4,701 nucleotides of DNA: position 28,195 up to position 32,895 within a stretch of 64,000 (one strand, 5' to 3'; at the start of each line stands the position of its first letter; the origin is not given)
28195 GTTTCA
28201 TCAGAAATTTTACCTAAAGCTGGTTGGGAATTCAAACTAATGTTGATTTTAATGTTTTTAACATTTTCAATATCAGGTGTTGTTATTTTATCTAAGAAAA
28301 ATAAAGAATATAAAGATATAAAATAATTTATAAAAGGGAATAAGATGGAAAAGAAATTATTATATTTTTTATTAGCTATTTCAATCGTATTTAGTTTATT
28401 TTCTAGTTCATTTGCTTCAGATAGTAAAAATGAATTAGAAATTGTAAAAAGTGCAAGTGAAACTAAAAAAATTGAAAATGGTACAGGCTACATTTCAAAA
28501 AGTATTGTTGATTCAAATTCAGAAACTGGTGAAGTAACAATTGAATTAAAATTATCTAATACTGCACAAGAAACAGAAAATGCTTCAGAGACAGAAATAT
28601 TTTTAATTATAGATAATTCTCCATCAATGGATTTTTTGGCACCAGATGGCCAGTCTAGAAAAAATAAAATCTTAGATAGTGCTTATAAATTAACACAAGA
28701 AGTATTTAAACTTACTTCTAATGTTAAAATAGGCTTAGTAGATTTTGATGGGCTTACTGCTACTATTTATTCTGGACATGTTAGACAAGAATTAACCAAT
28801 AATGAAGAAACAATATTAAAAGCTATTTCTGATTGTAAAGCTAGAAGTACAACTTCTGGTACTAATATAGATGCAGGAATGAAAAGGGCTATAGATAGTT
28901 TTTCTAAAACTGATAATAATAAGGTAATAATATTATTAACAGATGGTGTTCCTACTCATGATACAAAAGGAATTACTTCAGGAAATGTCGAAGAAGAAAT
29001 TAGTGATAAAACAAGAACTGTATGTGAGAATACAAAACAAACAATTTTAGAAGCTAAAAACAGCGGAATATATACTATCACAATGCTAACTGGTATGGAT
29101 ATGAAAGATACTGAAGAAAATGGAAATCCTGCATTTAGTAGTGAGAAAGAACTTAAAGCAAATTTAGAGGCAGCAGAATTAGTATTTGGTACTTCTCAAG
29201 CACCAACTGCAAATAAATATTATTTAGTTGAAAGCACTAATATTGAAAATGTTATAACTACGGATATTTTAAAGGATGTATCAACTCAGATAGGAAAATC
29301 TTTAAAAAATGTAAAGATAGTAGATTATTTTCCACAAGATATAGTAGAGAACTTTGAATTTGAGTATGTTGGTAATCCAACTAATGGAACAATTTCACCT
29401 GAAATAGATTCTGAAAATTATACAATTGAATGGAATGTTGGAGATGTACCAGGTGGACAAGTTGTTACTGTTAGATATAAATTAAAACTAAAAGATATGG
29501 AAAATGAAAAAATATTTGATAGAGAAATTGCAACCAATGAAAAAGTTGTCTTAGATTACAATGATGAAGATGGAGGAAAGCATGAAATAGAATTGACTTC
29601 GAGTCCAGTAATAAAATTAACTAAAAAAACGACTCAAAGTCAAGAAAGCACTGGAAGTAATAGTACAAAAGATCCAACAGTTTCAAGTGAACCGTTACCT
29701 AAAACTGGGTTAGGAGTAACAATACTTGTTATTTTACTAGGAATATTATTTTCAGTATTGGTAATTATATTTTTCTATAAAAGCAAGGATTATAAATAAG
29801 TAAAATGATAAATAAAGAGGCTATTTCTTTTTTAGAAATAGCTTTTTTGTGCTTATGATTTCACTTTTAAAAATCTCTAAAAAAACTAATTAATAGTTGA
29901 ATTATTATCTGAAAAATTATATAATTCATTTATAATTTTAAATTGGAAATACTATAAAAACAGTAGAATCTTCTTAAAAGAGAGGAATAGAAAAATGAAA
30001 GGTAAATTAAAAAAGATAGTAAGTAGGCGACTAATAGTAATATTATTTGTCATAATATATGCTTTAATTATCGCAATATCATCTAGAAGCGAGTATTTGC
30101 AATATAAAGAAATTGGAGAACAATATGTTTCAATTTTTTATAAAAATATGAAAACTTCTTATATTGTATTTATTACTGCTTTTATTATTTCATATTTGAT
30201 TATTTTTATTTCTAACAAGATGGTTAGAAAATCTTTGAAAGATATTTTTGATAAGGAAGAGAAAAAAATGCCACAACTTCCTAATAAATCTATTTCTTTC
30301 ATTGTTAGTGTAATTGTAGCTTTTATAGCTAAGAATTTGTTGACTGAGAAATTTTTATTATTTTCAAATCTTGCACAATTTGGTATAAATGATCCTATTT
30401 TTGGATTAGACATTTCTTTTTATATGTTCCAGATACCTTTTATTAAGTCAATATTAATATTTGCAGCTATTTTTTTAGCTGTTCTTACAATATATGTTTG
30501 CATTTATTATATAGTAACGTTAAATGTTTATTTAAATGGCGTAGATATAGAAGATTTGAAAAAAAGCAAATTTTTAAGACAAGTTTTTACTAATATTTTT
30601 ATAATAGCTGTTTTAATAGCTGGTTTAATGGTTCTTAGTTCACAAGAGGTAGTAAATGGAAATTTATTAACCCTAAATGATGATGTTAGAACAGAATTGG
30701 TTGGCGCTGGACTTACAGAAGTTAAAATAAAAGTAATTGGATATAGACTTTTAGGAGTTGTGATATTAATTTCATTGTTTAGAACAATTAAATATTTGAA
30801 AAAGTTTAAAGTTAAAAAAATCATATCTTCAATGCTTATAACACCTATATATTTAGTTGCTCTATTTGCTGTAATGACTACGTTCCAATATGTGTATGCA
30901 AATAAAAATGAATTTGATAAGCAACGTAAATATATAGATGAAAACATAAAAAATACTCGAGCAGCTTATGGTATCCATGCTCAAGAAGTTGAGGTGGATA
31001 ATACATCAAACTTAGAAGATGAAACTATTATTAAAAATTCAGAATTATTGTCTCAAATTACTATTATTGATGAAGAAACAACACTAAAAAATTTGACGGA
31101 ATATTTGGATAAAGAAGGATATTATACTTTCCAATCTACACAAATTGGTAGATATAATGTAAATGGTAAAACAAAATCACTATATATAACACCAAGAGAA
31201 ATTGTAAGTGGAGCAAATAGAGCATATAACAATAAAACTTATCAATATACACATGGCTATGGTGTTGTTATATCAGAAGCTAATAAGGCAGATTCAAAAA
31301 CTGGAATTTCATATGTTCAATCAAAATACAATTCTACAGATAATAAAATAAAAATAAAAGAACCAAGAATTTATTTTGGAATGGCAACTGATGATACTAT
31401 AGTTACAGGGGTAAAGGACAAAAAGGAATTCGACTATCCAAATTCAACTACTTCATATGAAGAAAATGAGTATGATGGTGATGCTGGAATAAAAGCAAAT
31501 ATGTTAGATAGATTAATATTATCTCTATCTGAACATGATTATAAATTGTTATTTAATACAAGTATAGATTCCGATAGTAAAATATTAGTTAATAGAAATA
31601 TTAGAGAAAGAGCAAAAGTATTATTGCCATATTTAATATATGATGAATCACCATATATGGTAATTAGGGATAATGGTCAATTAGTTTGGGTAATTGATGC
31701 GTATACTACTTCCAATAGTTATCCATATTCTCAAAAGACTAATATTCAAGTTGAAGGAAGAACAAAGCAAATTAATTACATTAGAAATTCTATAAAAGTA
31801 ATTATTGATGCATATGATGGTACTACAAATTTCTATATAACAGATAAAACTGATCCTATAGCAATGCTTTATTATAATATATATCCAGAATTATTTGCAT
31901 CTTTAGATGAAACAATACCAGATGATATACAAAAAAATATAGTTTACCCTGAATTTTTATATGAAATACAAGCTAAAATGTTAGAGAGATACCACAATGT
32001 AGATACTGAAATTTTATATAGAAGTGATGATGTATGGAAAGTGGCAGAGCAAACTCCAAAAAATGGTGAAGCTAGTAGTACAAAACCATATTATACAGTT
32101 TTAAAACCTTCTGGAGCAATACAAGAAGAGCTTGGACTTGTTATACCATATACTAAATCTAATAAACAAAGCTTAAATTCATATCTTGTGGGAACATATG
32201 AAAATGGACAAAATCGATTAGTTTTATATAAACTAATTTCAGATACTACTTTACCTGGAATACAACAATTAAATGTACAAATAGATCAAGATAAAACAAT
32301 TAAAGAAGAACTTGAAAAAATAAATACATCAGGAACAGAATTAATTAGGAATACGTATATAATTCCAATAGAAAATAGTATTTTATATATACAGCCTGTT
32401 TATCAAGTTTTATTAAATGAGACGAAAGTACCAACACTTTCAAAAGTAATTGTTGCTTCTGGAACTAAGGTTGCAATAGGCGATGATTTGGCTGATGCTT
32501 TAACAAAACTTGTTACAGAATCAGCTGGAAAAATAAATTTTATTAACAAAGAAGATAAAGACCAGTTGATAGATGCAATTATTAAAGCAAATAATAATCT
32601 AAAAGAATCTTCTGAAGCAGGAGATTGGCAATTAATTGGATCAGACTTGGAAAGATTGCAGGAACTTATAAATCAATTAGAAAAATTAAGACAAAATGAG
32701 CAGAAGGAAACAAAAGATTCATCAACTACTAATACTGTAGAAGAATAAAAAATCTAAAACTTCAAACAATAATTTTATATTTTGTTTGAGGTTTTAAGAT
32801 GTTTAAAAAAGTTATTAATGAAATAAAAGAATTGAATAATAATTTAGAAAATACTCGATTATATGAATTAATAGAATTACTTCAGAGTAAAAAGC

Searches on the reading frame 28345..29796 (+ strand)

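Call 91: search_protein_families(library=pfam, proteins=[window:28345-29796:+], max_evalue=0.0001)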
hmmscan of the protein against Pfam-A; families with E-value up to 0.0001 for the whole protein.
window:28345-29796:+ (484 aa): 3 families
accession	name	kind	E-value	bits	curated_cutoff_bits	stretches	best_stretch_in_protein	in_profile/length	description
PF13519.12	VWA_2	-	6.1e-12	46.6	27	1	86-201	2-106/107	von Willebrand factor type A domain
PF00092.34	VWA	-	1.6e-09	38.6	23.8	1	85-214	2-119/174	von Willebrand factor type A domain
PF21426.3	GBS104-like_Ig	-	6.2e-05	24.2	26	1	345-411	37-102/112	Tip pilin GBS104-like, Ig-like domain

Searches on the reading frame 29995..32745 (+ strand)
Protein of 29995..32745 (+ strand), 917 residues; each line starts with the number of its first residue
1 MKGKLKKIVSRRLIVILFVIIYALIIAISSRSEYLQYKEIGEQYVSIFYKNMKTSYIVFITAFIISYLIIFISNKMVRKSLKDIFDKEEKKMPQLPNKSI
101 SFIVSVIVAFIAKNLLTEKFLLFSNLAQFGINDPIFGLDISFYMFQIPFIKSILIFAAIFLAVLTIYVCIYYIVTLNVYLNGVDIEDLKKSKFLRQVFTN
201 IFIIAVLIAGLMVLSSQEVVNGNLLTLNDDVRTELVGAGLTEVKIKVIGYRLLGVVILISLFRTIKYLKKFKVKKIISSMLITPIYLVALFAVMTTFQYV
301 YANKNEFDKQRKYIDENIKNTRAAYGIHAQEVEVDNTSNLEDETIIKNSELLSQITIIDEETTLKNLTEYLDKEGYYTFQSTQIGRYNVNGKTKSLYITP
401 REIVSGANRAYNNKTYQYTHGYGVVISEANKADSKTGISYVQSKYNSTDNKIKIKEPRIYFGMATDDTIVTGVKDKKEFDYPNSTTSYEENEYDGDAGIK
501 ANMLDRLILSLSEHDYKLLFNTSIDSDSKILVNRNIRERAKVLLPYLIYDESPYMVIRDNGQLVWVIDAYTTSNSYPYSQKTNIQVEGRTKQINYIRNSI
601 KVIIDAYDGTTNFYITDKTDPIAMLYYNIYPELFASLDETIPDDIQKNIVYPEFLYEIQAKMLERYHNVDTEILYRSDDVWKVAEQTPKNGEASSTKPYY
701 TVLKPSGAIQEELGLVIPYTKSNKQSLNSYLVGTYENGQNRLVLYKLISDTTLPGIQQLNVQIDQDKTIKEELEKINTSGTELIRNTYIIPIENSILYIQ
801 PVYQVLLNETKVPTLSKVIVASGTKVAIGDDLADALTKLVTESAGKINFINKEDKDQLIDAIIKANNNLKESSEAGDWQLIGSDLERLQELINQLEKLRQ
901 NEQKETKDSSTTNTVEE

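Call 91: search_protein_families(library=pfam, proteins=[window:29995-32745:+], max_evalue=0.0001)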
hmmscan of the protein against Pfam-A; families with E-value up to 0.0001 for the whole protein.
window:29995-32745:+ (917 aa): 1 family
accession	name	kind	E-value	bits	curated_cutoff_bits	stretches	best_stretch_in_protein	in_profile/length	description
PF03699.18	UPF0182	-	7.3e-174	580.4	27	1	13-774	4-768/770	Uncharacterised protein family (UPF0182)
